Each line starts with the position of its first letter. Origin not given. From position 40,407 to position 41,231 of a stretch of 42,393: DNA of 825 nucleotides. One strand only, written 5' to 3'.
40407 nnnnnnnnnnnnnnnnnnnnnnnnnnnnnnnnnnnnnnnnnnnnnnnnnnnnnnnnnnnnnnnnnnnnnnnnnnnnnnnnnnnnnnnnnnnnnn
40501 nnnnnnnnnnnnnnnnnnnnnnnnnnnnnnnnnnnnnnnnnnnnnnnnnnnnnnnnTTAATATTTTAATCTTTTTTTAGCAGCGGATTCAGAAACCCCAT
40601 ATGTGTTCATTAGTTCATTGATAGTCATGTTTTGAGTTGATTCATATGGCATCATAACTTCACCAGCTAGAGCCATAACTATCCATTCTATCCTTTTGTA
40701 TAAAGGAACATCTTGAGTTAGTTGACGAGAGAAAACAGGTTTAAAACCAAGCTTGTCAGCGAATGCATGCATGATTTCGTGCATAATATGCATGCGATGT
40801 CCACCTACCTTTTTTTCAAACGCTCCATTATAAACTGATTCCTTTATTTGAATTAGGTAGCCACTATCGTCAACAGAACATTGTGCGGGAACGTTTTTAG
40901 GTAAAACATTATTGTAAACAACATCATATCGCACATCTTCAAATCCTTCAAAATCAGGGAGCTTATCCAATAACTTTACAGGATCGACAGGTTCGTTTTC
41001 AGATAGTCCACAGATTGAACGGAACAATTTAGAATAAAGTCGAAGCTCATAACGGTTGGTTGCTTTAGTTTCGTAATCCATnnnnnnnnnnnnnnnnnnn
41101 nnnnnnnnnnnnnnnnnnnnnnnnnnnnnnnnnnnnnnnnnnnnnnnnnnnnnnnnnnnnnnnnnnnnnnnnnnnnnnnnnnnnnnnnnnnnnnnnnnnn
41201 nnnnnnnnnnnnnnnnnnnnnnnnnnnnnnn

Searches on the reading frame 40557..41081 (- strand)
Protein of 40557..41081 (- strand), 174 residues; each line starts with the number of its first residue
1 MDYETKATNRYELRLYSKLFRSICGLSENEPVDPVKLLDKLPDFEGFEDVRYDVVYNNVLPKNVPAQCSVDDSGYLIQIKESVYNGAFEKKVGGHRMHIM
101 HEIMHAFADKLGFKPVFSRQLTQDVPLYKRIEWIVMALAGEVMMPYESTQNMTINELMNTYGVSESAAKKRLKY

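Call 42: search_protein_families(library=pfam, proteins=[window:40557-41081:-])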
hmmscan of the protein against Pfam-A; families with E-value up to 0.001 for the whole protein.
window:40557-41081:- (174 aa): 1 family
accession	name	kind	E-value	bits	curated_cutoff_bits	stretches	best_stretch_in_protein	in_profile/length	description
PF06114.19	Peptidase_M78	-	1.3e-05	25.4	22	1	95-173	42-123/123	IrrE N-terminal-like domain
